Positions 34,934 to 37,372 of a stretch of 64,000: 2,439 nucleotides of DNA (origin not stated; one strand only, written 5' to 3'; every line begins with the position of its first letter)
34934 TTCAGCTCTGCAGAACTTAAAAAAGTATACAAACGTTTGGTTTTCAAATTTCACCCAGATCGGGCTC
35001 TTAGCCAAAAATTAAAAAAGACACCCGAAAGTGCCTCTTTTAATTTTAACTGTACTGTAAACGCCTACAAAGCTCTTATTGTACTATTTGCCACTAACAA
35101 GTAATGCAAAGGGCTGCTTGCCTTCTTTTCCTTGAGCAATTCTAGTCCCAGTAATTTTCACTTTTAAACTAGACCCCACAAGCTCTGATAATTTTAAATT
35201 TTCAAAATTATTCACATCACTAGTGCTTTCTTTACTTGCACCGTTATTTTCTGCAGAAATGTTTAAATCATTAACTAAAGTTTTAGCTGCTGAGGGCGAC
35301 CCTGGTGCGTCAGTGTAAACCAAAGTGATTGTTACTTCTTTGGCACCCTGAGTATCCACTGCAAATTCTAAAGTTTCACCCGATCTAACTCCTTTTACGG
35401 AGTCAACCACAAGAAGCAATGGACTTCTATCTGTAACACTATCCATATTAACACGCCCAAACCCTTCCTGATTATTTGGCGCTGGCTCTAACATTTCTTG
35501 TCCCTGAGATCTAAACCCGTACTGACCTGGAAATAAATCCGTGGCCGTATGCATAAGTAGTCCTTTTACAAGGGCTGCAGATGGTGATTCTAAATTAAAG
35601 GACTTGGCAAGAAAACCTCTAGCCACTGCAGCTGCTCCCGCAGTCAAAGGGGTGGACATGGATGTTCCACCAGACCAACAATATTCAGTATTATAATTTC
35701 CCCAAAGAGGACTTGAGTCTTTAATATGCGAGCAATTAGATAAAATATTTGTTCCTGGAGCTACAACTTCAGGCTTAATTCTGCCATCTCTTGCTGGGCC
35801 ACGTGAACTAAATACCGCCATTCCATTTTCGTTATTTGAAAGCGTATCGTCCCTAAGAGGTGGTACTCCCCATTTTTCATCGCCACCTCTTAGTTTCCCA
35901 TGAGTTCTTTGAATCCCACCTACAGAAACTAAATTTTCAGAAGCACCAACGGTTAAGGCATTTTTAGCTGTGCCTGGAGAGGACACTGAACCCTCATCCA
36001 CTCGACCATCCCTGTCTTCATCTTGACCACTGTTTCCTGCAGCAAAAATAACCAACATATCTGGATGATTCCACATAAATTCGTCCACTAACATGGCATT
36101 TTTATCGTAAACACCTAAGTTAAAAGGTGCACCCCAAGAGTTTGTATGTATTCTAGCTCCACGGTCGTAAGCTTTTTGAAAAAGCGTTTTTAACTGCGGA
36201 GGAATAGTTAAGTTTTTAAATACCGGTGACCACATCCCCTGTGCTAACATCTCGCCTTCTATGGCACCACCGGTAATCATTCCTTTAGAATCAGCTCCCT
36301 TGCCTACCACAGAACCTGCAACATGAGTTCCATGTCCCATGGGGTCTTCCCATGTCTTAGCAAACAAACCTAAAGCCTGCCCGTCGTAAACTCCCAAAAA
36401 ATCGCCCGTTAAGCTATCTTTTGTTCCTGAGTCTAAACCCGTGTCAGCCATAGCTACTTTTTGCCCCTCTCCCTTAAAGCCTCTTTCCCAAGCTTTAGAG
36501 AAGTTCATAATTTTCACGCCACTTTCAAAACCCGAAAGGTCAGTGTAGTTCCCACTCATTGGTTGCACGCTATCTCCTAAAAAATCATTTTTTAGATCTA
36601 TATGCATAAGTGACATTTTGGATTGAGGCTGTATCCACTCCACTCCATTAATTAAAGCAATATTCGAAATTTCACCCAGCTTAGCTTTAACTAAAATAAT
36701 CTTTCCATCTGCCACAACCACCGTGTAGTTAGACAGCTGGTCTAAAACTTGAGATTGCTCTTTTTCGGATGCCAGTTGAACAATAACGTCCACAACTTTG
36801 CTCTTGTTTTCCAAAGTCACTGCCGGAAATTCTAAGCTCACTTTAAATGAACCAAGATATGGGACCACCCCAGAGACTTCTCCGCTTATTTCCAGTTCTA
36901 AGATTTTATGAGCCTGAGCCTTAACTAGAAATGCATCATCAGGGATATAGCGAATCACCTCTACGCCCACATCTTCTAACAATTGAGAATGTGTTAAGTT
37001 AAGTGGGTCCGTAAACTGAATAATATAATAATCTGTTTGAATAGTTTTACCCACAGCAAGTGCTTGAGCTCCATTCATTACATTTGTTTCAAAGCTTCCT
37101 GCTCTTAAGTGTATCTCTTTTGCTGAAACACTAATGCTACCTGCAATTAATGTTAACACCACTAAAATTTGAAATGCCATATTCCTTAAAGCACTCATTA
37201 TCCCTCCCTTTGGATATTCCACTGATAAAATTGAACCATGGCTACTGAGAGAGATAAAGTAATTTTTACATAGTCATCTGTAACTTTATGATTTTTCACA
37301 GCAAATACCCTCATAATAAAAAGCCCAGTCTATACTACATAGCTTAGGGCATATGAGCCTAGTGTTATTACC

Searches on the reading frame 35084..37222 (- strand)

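Call 82: search_protein_families(library=pfam, proteins=[window:35084-37222:-], max_evalue=0.0001)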
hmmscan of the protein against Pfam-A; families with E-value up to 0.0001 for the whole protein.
window:35084-37222:- (712 aa): 1 family
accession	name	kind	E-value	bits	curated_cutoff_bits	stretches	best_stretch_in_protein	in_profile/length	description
PF00082.27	Peptidase_S8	-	5e-41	141.3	21.8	1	251-565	1-277/288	Subtilase family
